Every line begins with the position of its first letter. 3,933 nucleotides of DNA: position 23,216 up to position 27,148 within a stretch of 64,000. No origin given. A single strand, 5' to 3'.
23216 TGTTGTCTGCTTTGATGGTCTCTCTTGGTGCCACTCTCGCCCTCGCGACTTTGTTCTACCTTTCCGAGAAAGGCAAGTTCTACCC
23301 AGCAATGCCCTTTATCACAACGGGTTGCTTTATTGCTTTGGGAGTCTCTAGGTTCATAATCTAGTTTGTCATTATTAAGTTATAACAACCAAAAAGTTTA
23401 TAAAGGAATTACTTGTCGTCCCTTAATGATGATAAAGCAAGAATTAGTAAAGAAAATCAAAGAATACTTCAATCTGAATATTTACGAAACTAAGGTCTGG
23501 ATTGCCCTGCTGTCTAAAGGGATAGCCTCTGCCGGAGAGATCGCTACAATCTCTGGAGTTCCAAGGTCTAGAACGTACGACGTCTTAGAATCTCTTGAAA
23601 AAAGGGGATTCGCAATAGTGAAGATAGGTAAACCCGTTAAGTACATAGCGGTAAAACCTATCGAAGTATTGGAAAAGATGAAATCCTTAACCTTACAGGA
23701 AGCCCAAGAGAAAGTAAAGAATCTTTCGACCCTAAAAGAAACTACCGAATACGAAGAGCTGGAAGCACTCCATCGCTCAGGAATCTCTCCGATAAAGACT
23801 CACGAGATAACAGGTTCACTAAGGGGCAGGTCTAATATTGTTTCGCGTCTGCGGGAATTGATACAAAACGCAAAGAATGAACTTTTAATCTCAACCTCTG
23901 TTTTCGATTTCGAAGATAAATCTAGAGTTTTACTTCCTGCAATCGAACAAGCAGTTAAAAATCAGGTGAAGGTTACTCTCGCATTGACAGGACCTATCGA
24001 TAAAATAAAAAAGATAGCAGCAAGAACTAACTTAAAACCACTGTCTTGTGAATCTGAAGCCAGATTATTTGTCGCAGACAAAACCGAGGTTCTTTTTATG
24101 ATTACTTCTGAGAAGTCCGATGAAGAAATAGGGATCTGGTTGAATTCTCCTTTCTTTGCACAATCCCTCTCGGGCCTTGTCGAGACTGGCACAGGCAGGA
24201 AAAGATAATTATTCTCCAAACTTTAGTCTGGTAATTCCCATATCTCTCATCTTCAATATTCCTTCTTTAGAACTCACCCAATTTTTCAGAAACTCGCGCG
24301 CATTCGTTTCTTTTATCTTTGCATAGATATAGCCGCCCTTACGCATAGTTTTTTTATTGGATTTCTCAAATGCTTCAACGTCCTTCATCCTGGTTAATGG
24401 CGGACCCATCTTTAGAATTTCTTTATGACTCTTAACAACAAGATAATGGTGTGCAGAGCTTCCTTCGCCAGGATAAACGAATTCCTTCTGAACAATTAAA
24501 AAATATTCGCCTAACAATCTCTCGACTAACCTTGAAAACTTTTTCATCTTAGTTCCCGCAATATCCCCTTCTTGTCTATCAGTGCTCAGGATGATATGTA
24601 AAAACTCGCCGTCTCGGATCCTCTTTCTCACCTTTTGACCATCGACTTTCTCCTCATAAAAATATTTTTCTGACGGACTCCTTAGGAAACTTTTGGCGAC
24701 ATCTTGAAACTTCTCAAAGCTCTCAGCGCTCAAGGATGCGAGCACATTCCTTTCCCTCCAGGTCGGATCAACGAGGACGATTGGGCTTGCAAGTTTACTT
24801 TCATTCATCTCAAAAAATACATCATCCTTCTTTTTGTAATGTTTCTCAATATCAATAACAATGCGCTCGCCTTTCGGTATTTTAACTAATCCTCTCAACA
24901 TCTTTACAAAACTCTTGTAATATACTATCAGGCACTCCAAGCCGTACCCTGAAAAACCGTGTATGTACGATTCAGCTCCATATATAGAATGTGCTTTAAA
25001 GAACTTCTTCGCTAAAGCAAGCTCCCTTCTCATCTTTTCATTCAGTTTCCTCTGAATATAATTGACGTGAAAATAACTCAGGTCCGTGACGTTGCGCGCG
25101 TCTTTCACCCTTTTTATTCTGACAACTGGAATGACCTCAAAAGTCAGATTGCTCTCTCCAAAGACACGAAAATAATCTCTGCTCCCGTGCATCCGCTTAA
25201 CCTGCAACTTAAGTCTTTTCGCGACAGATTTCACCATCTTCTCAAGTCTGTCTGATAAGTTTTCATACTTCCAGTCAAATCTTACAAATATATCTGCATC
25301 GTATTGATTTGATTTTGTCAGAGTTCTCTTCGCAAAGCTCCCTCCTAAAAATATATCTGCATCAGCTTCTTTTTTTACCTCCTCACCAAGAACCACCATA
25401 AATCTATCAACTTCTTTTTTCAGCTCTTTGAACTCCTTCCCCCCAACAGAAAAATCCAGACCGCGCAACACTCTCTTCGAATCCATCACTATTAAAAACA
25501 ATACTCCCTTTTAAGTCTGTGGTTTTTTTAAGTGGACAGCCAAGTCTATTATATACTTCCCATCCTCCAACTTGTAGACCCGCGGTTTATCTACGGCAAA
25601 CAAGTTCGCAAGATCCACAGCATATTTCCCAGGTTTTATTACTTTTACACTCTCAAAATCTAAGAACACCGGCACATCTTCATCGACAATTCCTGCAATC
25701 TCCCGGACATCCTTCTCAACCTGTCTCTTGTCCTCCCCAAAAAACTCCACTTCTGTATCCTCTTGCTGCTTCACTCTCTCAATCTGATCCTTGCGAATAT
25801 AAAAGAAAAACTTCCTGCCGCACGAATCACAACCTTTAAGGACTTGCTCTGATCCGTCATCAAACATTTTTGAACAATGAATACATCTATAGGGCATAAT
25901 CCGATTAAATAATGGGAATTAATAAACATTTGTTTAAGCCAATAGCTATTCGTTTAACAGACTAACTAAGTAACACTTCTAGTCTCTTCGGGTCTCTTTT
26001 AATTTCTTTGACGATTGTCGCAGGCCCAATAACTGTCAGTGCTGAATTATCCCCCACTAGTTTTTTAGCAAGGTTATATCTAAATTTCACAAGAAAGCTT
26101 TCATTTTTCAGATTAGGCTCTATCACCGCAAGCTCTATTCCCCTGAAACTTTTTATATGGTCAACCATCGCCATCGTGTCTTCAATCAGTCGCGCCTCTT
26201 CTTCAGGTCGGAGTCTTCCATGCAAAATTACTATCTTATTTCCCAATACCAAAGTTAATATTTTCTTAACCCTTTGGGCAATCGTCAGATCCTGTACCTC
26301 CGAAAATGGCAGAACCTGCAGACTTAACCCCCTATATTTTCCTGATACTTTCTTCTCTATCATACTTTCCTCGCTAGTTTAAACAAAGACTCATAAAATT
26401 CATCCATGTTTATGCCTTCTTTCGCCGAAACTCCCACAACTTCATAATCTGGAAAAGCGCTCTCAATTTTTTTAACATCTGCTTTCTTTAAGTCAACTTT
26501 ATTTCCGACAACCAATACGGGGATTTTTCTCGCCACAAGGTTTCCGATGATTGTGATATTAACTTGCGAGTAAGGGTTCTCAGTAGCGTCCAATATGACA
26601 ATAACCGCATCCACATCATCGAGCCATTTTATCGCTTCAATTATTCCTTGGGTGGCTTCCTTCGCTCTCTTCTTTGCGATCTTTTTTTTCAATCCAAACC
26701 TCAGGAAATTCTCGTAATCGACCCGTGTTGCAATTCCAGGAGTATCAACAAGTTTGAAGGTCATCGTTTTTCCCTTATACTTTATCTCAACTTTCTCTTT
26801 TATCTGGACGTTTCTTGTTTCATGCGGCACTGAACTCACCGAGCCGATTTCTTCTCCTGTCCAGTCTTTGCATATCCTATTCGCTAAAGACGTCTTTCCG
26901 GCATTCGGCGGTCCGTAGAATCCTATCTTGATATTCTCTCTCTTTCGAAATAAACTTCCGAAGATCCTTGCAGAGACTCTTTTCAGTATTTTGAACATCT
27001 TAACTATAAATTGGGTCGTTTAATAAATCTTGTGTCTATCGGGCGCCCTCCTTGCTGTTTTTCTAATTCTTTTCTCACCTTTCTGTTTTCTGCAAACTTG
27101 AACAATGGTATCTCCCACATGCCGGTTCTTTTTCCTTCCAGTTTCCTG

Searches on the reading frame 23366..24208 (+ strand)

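Call 87: search_protein_families(library=pfam, proteins=[window:23366-24208:+], max_evalue=0.00001)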
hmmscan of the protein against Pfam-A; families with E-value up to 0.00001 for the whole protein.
window:23366-24208:+ (280 aa): 2 families
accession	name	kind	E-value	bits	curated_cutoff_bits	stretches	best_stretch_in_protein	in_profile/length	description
PF01978.25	TrmB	-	3.4e-18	65.7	25.6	1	35-98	4-67/68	Sugar-specific transcriptional regulator TrmB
PF11495.14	Regulator_TrmB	-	1.8e-08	34.4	22.2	1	153-268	6-120/233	Archaeal transcriptional regulator TrmB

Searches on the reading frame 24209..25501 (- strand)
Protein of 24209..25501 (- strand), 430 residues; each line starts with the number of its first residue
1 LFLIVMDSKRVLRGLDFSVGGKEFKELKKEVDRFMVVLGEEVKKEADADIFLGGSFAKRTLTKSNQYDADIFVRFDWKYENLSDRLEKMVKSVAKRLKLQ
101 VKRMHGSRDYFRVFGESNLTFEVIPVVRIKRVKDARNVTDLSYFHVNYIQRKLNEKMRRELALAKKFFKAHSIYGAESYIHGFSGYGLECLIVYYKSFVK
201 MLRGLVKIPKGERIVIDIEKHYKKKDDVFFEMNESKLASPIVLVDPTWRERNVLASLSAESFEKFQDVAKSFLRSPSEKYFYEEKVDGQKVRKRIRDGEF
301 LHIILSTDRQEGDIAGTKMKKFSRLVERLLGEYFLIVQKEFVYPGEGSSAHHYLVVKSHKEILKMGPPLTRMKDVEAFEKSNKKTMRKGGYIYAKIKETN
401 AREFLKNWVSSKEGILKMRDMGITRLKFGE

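Call 87: search_protein_families(library=pfam, proteins=[window:24209-25501:-], max_evalue=0.00001)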
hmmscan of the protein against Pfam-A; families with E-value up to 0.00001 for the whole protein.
window:24209-25501:- (430 aa): 1 family
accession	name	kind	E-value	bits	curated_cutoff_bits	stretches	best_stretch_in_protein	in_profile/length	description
PF09249.16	tRNA_NucTransf2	-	8.1e-28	97.4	27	1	160-281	2-112/113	tRNA nucleotidyltransferase, second domain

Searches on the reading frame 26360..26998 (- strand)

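Call 87: search_protein_families(library=pfam, proteins=[window:26360-26998:-], max_evalue=0.00001)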
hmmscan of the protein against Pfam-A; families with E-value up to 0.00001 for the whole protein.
window:26360-26998:- (212 aa): 5 families
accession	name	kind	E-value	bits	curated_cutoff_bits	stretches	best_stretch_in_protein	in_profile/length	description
PF01926.29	MMR_HSR1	-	7.2e-16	58.7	21.9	1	24-167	1-113/113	50S ribosome-binding GTPase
PF00009.33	GTP_EFTU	-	2.5e-11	44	26.5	0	122-208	86-185/188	Elongation factor Tu GTP binding domain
PF02421.24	FeoB_N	-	8.6e-08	32.3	27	1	24-203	2-154/156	Ferrous iron transport protein B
PF08477.19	Roc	-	2.5e-06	28.2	27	0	24-88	1-65/119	Ras of Complex, Roc, domain of DAPkinase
PF03193.22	RsgA_GTPase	-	6.6e-06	26.5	30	0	128-205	22-104/174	RsgA GTPase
